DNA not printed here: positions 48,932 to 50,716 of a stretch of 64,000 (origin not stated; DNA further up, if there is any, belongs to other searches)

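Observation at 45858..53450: Six tightly packed genes behind a perfect FNR box: Mo-oxidoreductase, TIM barrel, B12-rSAM, NAD-dehydrogenase, ubiU, ubiV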

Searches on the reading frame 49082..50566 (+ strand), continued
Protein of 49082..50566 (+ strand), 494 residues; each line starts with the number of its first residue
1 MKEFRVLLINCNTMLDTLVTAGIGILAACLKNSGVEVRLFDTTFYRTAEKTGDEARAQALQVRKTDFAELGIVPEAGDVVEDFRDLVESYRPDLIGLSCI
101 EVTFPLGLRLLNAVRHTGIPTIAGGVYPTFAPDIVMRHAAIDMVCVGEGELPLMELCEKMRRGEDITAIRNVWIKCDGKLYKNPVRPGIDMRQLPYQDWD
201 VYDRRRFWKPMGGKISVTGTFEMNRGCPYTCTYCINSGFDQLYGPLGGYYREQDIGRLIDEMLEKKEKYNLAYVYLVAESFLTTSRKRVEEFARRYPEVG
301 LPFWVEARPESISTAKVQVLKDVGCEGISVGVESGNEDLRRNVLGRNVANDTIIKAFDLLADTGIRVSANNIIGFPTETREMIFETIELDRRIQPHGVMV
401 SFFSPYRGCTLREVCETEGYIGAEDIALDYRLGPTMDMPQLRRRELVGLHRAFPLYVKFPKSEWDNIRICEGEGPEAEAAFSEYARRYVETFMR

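Call 25: find_related_loci(query=A1, collection=genome_contigs, flank=10000)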
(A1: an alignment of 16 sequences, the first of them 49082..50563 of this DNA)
Query A1 (494 aa) in genome_contigs; peptide patterns used: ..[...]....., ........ (x = any residue, [..] = any of these).
90 stretches matched a pattern; 76 encode a relative of the query (tblastn E <= 1e-3); 76 distinct loci.
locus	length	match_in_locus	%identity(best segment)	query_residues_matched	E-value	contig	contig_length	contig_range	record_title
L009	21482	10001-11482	95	1-494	0e+0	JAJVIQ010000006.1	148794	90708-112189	MAG: Gammaproteobacteria bacterium isolate Bin_9R c_000000000537, whole genome shotgun sequence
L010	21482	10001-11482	95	1-494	0e+0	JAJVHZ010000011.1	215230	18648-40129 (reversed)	MAG: Gammaproteobacteria bacterium isolate Bin_33 c_000000000284, whole genome shotgun sequence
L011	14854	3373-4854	91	1-494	0e+0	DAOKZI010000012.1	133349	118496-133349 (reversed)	MAG TPA_asm: Gammaproteobacteria bacterium isolate AMR_MDS_0046 NODE_75_length_133349_cov_14.401706, whole genome shotgu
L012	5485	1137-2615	77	1-493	0e+0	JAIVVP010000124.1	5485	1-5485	MAG: Gemmatimonadota bacterium isolate HYP3_RS_04_7 NODE_3145_length_5485_cov_0.333333, whole genome shotgun sequence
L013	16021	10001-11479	76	1-493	0e+0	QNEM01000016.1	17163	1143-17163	MAG: Gammaproteobacteria bacterium isolate B40_G6 B40_Guay6_scaffold_01566, whole genome shotgun sequence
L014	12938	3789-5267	76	1-493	0e+0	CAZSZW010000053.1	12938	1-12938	MAG TPA_asm: uncultured Gammaproteobacteria bacterium isolate binchicken_co286_3 genome assembly, contig: NODE_5724_leng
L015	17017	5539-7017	77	2-494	0e+0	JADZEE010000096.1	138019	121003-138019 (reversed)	MAG: Gammaproteobacteria bacterium isolate SJ809 c_000000852830, whole genome shotgun sequence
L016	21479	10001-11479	74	2-494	0e+0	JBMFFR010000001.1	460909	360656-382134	MAG: Candidatus Brocadiia bacterium JP1 bin.217_1, whole genome shotgun sequence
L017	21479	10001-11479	74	1-493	0e+0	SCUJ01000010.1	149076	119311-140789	MAG: Gammaproteobacteria bacterium isolate FW602_bin.35 FW602_bin.35-132650, whole genome shotgun sequence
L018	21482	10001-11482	73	1-493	0e+0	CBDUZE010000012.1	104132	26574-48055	MAG TPA_asm: uncultured Alphaproteobacteria bacterium isolate SRR22302348_concoct_16 genome assembly, contig: ERZ2507359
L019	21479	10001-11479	73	2-494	0e+0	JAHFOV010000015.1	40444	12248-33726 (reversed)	MAG: Planctomycetota bacterium isolate nzgw511 NODE_453_length_40445_cov_4.138478, whole genome shotgun sequence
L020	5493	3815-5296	73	1-493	0e+0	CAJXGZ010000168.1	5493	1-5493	MAG TPA_asm: uncultured Rhodospirillales bacterium isolate SRR4028170_bin.18_MetaBAT_v2.12.1_MAG genome assembly, contig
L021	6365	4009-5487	73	2-493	0e+0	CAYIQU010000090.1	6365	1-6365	MAG TPA_asm: uncultured Hyphomicrobiales bacterium isolate ERP119705_co25_358 genome assembly, contig: NODE_14452_length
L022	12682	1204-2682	71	2-494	0e+0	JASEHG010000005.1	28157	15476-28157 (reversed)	MAG: Candidatus Brocadiaceae bacterium isolate Yes70-17 NODE_5_length_28157_cov_5.693154, whole genome shotgun sequence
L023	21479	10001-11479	71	2-494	0e+0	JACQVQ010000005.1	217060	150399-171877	MAG: Planctomycetota bacterium isolate NC_groundwater_1467_Ag_S-0.65um_52_288 S_p65_S5_coassembly_k141_2807479, whole ge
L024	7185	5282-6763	74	1-493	0e+0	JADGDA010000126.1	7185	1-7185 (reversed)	MAG: Alphaproteobacteria bacterium isolate nYQH56bin3 nYQH56_bin3_NODE_126_length_7185_cov_3.443725, whole genome shotgu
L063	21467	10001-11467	48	5-493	3e-167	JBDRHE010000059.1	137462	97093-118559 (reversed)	MAG: Candidatus Omnitrophota bacterium isolate MEGAHIT-group-1.488 k141_2262509, whole genome shotgun sequence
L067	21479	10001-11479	45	1-493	8e-155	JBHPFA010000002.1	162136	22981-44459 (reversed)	Nanoarchaeota archaeon isolate SAG AM-311-I10 NODE_2_length_162136_cov_32.535893, whole genome shotgun sequence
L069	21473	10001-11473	44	3-494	7e-154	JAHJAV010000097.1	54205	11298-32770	MAG: Nanoarchaeota archaeon isolate Modern_marine.mb.228 Modern_marine.mb.228_k141_1797639, whole genome shotgun sequenc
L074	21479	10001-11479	45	1-493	1e-161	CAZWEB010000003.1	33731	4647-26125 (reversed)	MAG TPA_asm: Candidatus Woesearchaeota archaeon isolate SRP178699_co1_446 genome assembly, contig: NODE_1316_length_3373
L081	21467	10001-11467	47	2-490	6e-165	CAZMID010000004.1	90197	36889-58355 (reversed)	MAG TPA_asm: uncultured Planctomycetia bacterium isolate SRP200020_co1_60 genome assembly, contig: NODE_265_length_90197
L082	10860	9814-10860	45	5-353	1e-106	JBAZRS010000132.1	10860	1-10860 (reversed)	MAG: Victivallales bacterium isolate SO_2017_GW1_153 NODE_22592_length_10860_cov_0.941489_OW334_2017, whole genome shotg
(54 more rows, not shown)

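Call 27: search_solved_structures(query=window:49082-50563:+, max_evalue=0.01)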
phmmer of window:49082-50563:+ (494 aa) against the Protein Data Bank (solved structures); distinct sequences matched with E-value up to 0.01: 8.
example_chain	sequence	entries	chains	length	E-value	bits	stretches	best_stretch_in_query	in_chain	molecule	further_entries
6fd2_B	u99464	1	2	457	3.7e-16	62.3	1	195-425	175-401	Putative apramycin biosynthetic oxidoreductase 4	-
9ccb_A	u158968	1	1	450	7.8e-10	41.4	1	111-413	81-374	Radical SAM core domain-containing protein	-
7kdx_A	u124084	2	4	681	7.1e-07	31.7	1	90-235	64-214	Methyltransferase TokK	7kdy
5ul2_A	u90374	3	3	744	8.2e-07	31.4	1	62-366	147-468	OxsB protein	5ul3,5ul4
6wte_A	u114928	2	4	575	5.4e-06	28.7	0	219-385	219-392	B12-binding domain-containing protein | Tryptophan-C2-methyltransferase containing B12-binding domain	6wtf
6iad_A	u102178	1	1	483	0.0016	20.6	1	302-383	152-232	Histone acetyltransferase, ELP3 family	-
6iaz_A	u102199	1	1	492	0.0016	20.6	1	302-383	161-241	Histone acetyltransferase, ELP3 family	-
6ia8_A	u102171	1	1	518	0.0018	20.4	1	302-382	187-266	Histone acetyltransferase, ELP3 family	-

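Call 36: find_encoding_contigs(protein=P0071, flank=10000, max_places=1)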
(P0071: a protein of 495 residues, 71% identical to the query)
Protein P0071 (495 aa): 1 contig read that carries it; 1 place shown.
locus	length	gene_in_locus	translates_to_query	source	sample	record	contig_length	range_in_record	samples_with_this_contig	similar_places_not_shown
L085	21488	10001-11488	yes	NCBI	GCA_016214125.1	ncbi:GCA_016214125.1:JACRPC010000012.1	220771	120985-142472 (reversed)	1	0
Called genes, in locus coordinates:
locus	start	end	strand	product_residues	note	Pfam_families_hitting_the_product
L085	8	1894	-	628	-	PF00515:TPR_1 (faint), PF07719:TPR_2 (faint), PF13181:TPR_8 (faint), PF13432:TPR_16 (faint), PF14559:TPR_19 (faint), PF13844:Glyco_transf_41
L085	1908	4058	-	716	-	PF01642:MM_CoA_mutase, PF02310:B12-binding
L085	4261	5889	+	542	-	PF13714:PEP_mutase, PF12804:NTP_transf_3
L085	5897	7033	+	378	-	PF02776:TPP_enzyme_N, PF02775:TPP_enzyme_C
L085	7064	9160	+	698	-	PF04879:Molybdop_Fe4S4, PF00384:Molybdopterin, PF01568:Molydop_binding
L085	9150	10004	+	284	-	PF01261:AP_endonuc_2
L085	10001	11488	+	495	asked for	PF02310:B12-binding, PF19864:Radical_SAM_N2 (faint), PF04055:Radical_SAM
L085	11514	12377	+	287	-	PF03446:NAD_binding_2, PF03807:F420_oxidored (weak), PF14833:NAD_binding_11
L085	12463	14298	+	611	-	PF17297:PEPCK_N, PF00821:PEPCK_GTP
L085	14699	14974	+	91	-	PF01176:eIF-1a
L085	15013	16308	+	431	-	PF00270:DEAD, PF00271:Helicase_C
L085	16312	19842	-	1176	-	PF01558:POR, PF20169:DUF6537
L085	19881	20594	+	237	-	PF00027:cNMP_binding, PF12802:MarR_2 (faint), PF13545:HTH_Crp_2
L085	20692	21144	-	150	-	PF25213:HVO_A0261_N (weak), PF01047:MarR, PF12802:MarR_2, PF09339:HTH_IclR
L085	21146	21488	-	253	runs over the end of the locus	PF00528:BPD_transp_1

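Call 37: find_encoding_contigs(protein=P0002, flank=10000, max_places=3)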
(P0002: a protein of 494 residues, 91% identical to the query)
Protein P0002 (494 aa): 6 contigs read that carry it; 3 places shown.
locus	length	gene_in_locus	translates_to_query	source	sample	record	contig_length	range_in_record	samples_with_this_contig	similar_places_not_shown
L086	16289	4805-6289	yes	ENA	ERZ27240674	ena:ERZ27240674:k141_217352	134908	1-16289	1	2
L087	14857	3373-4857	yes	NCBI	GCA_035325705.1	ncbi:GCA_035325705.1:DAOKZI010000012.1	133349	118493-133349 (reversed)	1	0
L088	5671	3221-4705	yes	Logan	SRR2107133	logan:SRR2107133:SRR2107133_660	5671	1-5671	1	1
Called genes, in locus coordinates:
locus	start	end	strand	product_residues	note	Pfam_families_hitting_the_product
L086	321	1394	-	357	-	PF01548:DEDD_Tnp_IS110, PF02371:Transposase_20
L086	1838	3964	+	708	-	PF04879:Molybdop_Fe4S4, PF00384:Molybdopterin, PF01568:Molydop_binding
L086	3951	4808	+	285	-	PF01261:AP_endonuc_2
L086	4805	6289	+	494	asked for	PF02310:B12-binding, PF04055:Radical_SAM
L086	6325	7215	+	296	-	PF03446:NAD_binding_2, PF03807:F420_oxidored, PF14833:NAD_binding_11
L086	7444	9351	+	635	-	PF00005:ABC_tran, PF02463:SMC_N (faint), PF03193:RsgA_GTPase (faint), PF13191:AAA_16 (faint), PF13555:AAA_29 (faint), PF12848:ABC_tran_Xtn, PF00005:ABC_tran, PF16326:ABC_tran_CTD, +2 more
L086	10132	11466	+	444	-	PF00296:Bac_luciferase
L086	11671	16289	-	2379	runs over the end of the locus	PF26363:Phospholipase-like (faint), PF00353:HemolysinCabind, PF05345:He_PIG, PF06594:HCBP_related (faint), PF00353:HemolysinCabind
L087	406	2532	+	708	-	PF04879:Molybdop_Fe4S4, PF00384:Molybdopterin, PF01568:Molydop_binding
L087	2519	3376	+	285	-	PF01261:AP_endonuc_2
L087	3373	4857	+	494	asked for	PF02310:B12-binding, PF04055:Radical_SAM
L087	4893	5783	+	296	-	PF03446:NAD_binding_2, PF03807:F420_oxidored, PF14833:NAD_binding_11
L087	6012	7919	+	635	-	PF00005:ABC_tran, PF02463:SMC_N (faint), PF03193:RsgA_GTPase (faint), PF13191:AAA_16 (faint), PF13555:AAA_29 (faint), PF12848:ABC_tran_Xtn, PF00005:ABC_tran, PF16326:ABC_tran_CTD, +2 more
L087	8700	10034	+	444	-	PF00296:Bac_luciferase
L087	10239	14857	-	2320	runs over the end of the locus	PF00353:HemolysinCabind, PF05345:He_PIG, PF06594:HCBP_related (faint), PF00353:HemolysinCabind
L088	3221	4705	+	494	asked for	PF02310:B12-binding, PF04055:Radical_SAM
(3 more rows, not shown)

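Call 38: find_encoding_contigs(protein=P0025, flank=10000, max_places=1)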
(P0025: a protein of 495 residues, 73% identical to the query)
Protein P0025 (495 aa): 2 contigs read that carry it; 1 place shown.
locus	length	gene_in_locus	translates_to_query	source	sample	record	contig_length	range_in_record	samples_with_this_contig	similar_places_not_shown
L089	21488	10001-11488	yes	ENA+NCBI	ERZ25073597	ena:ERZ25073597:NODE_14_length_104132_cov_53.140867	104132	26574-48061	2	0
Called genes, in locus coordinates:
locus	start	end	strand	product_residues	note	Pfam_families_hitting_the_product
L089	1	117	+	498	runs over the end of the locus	PF03797:Autotransporter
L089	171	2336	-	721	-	PF05226:CHASE2, PF00211:Guanylate_cyc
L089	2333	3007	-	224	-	-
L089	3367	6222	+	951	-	PF08238:Sel1, PF06818:Fez1 (faint), PF24161:CCDC39 (weak), PF00656:Peptidase_C14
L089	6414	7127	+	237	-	PF02036:SCP2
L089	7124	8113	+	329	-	PF01136:Peptidase_U32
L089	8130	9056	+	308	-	PF01136:Peptidase_U32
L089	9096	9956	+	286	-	PF01261:AP_endonuc_2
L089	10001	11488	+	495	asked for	PF02310:B12-binding, PF04055:Radical_SAM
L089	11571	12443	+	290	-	PF03446:NAD_binding_2, PF03807:F420_oxidored, PF14833:NAD_binding_11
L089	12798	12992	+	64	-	-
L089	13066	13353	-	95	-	-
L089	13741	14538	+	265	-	-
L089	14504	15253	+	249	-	-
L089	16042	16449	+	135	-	PF01814:Hemerythrin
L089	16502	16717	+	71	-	-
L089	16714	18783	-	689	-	PF00111:Fer2 (weak), PF17650:RACo_linker, PF17651:Raco_middle, PF14574:RACo_C_ter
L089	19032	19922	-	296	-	PF00809:Pterin_bind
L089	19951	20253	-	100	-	PF13769:Virulence_fact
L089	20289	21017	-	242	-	PF02607:B12-binding_2, PF02310:B12-binding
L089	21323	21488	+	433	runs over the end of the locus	PF07690:MFS_1, PF00083:Sugar_tr (weak), PF05977:MFS_3 (weak), PF07690:MFS_1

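Call 55: search_protein_families(library=ncbifam, proteins=[L089:6414-7127:+, L089:7124-8113:+, L089:8130-9056:+], max_evalue=1e-10)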
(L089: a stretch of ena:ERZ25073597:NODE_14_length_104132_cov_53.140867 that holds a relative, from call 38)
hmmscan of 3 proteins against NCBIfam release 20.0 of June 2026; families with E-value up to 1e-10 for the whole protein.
L089:6414-7127:+ (237 aa): 1 family
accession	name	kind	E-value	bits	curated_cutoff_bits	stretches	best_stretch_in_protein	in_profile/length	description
NF047962.3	SCP2_dom_UbiT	equivalog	1e-19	71.1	46.9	1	38-159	3-119/120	ubiquinone anaerobic biosynthesis accessory factor UbiT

L089:7124-8113:+ (329 aa): 2 families
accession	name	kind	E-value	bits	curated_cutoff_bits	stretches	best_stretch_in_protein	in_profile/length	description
NF047963.1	quinone_UbiU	equivalog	7.9e-150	498.5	440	1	5-329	1-331/331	ubiquinone anaerobic biosynthesis protein UbiU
NF011996.0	PRK15452.1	equivalog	9.2e-49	166.5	534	1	4-206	4-203/449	prephenate-dependent tRNA uridine(34) hydroxylase TrhP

L089:8130-9056:+ (308 aa): 2 families
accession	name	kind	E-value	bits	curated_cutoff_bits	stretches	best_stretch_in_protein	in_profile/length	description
NF047965.1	quinone_UbiV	equivalog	1.4e-106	356.3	275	1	4-292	1-291/292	ubiquinone anaerobic biosynthesis protein UbiV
NF011991.0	PRK15447.1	equivalog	1.2e-100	336.8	283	1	4-293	2-297/302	U32 family peptidase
